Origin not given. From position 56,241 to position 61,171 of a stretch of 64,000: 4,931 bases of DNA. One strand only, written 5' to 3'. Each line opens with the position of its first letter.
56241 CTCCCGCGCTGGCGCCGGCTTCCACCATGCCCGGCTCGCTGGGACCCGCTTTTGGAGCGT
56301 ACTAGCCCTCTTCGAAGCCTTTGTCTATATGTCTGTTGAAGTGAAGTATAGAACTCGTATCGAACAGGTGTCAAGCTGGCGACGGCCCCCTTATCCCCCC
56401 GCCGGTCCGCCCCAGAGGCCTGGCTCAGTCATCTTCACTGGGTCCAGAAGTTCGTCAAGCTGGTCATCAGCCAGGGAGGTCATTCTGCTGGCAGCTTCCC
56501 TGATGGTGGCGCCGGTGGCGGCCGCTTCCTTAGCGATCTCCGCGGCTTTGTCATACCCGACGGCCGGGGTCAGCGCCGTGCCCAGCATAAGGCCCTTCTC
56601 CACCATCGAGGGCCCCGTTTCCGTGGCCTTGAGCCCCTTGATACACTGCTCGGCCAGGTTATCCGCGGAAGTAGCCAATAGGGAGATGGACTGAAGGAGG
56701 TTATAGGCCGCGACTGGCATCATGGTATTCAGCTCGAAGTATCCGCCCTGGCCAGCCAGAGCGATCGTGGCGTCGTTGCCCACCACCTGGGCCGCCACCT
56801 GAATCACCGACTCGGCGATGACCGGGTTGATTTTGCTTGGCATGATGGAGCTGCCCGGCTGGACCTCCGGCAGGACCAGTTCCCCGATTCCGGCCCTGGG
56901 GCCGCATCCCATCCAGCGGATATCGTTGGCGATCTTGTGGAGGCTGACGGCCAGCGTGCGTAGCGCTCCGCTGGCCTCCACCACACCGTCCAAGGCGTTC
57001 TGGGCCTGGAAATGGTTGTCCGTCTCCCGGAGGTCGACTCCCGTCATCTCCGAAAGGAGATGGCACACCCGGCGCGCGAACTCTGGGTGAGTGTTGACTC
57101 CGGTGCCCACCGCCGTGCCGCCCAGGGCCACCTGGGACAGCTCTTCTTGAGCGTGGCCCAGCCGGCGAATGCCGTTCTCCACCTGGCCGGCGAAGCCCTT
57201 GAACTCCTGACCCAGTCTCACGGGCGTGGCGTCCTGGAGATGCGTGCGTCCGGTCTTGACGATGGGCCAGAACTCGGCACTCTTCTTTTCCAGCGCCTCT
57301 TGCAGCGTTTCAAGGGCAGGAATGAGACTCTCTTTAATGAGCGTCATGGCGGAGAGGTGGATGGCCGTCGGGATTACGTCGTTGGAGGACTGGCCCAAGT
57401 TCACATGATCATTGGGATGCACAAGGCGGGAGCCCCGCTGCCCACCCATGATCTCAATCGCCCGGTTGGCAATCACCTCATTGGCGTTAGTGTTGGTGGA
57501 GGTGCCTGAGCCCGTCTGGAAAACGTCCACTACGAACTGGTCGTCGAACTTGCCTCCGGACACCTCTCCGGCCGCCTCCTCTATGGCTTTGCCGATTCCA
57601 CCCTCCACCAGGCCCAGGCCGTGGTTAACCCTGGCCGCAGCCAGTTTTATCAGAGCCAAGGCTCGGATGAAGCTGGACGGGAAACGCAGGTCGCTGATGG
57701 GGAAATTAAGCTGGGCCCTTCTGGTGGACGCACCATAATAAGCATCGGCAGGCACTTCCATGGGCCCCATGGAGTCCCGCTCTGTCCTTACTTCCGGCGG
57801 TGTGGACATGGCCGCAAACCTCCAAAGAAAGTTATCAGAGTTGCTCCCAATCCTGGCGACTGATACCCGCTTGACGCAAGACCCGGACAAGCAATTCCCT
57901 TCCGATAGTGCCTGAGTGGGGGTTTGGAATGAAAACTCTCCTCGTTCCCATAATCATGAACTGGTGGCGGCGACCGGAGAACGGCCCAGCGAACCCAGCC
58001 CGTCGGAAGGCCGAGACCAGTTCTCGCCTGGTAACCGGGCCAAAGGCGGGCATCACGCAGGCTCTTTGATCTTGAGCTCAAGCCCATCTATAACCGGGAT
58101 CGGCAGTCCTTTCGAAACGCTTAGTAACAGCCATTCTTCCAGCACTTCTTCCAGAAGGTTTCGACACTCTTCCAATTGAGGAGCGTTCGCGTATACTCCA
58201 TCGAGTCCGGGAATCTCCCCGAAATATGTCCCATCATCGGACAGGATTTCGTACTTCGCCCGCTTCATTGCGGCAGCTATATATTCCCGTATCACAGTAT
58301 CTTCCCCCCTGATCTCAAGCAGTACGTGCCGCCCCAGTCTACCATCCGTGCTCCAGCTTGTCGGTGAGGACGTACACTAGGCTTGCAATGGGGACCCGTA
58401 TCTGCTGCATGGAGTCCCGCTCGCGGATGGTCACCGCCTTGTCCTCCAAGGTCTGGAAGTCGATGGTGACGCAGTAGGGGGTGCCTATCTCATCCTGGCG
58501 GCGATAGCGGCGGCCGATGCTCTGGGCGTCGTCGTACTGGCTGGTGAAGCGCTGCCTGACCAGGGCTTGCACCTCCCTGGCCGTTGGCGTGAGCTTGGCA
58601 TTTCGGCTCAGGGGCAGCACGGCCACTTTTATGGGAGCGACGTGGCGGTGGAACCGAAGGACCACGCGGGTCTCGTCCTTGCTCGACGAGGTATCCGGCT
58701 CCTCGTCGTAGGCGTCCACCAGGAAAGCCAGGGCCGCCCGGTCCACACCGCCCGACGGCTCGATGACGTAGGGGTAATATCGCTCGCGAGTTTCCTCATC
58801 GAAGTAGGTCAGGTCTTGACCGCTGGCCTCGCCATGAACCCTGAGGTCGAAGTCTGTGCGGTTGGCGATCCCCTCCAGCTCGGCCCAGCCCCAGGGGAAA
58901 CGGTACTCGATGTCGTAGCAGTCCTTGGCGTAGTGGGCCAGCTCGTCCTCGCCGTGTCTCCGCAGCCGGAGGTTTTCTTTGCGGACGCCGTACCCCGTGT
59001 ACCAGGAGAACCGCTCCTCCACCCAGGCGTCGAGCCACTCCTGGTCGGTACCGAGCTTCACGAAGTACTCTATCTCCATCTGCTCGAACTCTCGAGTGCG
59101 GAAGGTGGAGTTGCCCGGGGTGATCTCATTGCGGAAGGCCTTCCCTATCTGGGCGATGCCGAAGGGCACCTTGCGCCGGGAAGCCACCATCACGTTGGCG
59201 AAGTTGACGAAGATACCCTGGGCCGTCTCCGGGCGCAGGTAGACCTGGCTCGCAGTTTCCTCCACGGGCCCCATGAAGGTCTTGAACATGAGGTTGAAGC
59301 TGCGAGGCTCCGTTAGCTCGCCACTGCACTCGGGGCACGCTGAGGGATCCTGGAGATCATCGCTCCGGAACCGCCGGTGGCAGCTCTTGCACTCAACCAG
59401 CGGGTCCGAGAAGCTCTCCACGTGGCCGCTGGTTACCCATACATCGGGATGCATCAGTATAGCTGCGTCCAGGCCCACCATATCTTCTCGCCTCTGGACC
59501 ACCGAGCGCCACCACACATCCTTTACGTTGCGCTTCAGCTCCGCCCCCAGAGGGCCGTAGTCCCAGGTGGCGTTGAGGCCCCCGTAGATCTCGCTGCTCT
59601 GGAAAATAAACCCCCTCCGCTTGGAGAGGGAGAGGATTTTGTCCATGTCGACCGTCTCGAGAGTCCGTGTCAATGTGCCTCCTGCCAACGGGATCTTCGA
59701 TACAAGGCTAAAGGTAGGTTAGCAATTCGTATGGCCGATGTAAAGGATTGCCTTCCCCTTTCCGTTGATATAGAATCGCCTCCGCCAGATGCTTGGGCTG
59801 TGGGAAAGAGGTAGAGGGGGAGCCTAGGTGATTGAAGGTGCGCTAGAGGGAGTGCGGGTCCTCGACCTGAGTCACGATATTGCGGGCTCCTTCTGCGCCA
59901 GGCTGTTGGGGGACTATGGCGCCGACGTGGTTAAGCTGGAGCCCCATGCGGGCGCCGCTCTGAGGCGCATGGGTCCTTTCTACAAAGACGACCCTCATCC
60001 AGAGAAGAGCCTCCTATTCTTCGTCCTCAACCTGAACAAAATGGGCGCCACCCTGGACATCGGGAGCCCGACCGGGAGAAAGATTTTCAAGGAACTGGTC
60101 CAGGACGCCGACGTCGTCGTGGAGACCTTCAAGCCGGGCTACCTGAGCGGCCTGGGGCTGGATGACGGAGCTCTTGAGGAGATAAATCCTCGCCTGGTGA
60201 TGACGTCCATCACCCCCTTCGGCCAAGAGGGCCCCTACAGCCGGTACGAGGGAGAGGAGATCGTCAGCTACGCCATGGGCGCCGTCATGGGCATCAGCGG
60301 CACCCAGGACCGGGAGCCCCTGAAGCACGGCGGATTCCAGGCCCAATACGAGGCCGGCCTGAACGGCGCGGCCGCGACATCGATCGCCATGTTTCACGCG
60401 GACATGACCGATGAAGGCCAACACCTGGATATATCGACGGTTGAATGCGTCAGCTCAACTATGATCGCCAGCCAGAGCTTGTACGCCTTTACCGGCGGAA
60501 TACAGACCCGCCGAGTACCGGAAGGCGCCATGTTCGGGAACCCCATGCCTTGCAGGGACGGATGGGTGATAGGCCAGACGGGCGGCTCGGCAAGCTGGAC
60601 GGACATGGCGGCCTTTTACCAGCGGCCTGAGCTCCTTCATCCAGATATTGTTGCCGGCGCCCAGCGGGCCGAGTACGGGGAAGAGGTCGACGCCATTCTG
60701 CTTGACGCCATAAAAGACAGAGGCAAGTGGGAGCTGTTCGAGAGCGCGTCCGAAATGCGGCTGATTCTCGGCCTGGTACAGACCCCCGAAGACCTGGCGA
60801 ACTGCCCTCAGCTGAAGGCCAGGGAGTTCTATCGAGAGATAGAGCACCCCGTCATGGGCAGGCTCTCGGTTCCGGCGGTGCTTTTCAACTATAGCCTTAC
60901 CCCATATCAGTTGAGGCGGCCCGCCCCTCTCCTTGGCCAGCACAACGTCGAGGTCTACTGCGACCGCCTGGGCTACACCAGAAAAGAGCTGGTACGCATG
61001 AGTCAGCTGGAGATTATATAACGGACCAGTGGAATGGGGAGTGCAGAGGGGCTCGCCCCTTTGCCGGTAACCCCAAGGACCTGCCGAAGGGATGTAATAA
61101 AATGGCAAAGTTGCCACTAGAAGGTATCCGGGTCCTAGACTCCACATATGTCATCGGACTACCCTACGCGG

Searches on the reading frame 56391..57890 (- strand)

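Call 50: search_protein_families(library=pfam, proteins=[window:56391-57890:-], max_evalue=0.00001)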
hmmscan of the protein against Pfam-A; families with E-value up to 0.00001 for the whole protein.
window:56391-57890:- (499 aa): 2 families
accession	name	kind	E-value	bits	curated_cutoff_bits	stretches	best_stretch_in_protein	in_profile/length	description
PF00206.25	Lyase_1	-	4.1e-96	322.5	27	1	42-371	1-312/312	Lyase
PF10415.14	FumaraseC_C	-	9.4e-19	68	32.5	1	438-489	3-54/54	Fumarase C C-terminus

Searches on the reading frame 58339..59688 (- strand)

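Call 50: search_protein_families(library=pfam, proteins=[window:58339-59688:-], max_evalue=0.00001)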
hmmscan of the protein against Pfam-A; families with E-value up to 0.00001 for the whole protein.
window:58339-59688:- (449 aa): 2 families
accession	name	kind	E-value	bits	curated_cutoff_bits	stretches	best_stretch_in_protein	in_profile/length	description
PF03129.25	HGTP_anticodon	-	5.7e-21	74.9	21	1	354-442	1-92/94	Anticodon binding domain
PF00587.30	tRNA-synt_2b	-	3e-09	37.6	29.3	1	146-317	8-170/179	tRNA synthetase class II core domain (G, H, P, S and T)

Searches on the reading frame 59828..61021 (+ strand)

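Call 51: search_protein_families(library=pfam, proteins=[window:59828-61021:+], max_evalue=0.00001)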
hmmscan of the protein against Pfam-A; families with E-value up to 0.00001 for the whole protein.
window:59828-61021:+ (397 aa): 1 family
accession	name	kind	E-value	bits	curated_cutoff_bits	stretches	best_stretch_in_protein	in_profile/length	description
PF02515.22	CoA_transf_3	-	1.6e-84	284.5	23.3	1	6-373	1-366/366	CoA-transferase family III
